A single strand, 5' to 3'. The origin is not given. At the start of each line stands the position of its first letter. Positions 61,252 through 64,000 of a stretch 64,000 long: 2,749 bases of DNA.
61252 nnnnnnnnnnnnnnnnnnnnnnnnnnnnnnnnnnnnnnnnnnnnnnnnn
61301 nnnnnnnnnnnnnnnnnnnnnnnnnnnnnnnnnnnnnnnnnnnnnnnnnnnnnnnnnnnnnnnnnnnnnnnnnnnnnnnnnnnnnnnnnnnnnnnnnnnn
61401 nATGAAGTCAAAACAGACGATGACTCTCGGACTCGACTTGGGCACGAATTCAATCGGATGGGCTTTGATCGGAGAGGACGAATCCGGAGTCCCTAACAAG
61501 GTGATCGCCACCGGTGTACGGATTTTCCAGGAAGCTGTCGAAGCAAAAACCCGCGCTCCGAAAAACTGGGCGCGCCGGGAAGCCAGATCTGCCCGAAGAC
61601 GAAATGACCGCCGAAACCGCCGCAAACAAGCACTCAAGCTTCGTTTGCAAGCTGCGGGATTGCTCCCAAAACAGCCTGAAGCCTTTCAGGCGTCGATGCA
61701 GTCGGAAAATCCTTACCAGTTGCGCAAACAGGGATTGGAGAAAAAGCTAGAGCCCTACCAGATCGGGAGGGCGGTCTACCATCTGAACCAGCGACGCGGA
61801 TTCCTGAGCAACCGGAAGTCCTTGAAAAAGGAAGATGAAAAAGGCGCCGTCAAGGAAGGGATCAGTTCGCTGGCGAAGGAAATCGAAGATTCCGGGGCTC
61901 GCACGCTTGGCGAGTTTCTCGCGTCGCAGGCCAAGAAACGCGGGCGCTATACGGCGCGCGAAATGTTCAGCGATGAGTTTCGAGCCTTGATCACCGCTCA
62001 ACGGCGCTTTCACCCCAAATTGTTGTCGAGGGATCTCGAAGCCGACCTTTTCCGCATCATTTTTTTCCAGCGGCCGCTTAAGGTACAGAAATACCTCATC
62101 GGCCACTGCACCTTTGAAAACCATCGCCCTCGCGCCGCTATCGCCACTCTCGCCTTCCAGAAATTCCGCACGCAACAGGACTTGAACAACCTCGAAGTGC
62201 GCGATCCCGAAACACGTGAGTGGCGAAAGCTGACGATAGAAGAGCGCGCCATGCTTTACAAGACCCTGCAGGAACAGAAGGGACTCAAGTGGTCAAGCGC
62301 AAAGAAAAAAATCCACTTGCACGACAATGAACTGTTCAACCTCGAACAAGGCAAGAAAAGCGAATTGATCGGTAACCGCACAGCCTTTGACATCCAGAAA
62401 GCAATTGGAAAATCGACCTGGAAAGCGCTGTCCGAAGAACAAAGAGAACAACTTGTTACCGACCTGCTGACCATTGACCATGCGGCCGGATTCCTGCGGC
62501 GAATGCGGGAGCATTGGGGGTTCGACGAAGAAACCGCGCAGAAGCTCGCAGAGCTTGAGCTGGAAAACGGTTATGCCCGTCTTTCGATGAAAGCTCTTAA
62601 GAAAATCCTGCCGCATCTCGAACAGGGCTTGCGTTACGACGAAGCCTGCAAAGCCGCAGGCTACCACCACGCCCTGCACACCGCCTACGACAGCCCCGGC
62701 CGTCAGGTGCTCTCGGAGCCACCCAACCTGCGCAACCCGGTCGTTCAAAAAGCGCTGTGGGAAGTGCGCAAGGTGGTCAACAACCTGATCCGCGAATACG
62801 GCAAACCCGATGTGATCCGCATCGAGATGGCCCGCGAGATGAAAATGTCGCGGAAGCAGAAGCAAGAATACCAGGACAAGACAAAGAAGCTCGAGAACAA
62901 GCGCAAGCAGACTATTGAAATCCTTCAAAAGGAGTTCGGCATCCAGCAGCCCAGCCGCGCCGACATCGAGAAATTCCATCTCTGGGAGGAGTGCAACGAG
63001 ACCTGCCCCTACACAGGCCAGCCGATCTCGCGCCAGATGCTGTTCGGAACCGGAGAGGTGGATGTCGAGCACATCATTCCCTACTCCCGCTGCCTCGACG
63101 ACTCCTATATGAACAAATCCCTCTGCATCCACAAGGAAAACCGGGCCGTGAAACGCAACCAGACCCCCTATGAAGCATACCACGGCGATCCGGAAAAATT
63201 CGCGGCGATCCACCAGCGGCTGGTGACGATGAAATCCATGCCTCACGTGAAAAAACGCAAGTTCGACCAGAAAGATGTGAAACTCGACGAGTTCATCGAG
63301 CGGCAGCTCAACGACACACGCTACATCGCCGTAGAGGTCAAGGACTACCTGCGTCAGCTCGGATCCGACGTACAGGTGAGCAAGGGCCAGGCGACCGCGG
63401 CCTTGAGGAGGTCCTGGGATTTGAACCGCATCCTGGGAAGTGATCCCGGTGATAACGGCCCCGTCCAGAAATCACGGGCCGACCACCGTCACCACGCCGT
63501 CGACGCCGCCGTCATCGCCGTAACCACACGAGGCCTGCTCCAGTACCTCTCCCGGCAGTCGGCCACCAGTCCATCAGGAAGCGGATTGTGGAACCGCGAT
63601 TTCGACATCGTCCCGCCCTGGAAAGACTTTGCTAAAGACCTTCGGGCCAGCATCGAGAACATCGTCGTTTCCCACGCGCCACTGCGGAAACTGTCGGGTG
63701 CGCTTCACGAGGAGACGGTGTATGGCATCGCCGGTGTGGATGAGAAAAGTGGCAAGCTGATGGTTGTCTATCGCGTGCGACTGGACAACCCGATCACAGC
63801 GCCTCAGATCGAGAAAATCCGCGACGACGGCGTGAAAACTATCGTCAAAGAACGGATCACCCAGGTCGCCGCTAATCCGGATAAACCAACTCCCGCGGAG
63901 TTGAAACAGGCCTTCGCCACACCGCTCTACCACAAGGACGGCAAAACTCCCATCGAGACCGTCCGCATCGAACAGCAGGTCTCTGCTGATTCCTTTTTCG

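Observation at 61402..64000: Unlisted, apparently intact type II Cas9 at the window edge, embedded in housekeeping context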

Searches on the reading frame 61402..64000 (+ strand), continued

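Call 66: search_protein_families(library=padloc, proteins=[P0001], max_evalue=1e-10)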
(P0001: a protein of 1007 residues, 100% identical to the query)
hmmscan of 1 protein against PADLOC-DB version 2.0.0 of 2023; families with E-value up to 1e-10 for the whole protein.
P0001 (1007 aa): 5 families
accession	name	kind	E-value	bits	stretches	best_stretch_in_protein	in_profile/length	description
PDLC01256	Cas9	-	4.1e-116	387.5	1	7-718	2-685/711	"CAS-II-A,CAS-II-B,CAS-II-C; effector__SPE"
PDLC01460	Cas9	-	3e-114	381.1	1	8-790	4-739/901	"CAS-II-A,CAS-II-B,CAS-II-C; effector__SPE"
PDLC00973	Cas9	-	5.3e-108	360.6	1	7-718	2-791/830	CRISPR subtype II RNA-guided endonuclease Cas9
PDLC00975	Cas9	-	1.9e-85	286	1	6-717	4-782/1120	Cas9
PDLC01580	Cas9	-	3.6e-23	79.6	1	446-676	736-966/1329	"CAS-II-A,CAS-II-B,CAS-II-C; effector__SPE"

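Call 81: search_protein_families(library=ncbifam, proteins=[P0001, P0002, P0005], max_evalue=0.00001)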
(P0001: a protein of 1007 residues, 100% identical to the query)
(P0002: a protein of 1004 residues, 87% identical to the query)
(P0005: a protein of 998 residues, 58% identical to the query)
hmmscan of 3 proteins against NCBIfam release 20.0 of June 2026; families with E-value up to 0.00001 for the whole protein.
P0001 (1007 aa): 2 families
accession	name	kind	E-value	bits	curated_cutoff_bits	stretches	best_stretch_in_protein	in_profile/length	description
TIGR01865.2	cas_Csn1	equivalog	8.4e-219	729.6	100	1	8-1000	2-1069/1070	type II CRISPR RNA-guided endonuclease Cas9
NF049971.1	CRISPR_Cas9d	exception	2e-43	149.2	375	1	442-964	460-961/986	type II CRISPR RNA-guided endonuclease Cas9d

P0002 (1004 aa): 2 families
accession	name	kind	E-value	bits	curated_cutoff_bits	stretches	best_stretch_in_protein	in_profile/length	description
TIGR01865.2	cas_Csn1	equivalog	4.2e-218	727.2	100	1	8-997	2-1069/1070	type II CRISPR RNA-guided endonuclease Cas9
NF049971.1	CRISPR_Cas9d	exception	1.3e-42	146.5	375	1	442-976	460-972/986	type II CRISPR RNA-guided endonuclease Cas9d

P0005 (998 aa): 2 families
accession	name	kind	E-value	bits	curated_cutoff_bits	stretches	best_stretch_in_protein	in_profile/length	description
TIGR01865.2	cas_Csn1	equivalog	8e-217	723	100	1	8-991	2-1069/1070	type II CRISPR RNA-guided endonuclease Cas9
NF049971.1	CRISPR_Cas9d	exception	3.8e-42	145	375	1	443-961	461-967/986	type II CRISPR RNA-guided endonuclease Cas9d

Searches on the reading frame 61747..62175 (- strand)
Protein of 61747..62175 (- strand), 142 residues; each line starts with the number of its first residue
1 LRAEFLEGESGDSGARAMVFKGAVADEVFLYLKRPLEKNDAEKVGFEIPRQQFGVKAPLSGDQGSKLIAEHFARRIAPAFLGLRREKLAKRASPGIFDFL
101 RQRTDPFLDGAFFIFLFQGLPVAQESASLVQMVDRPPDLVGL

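Call 72: search_protein_families(library=pfam, proteins=[window:61747-62175:-], max_evalue=0.01)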
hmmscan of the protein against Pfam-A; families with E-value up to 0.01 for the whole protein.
window:61747-62175:- (142 aa): 0 families
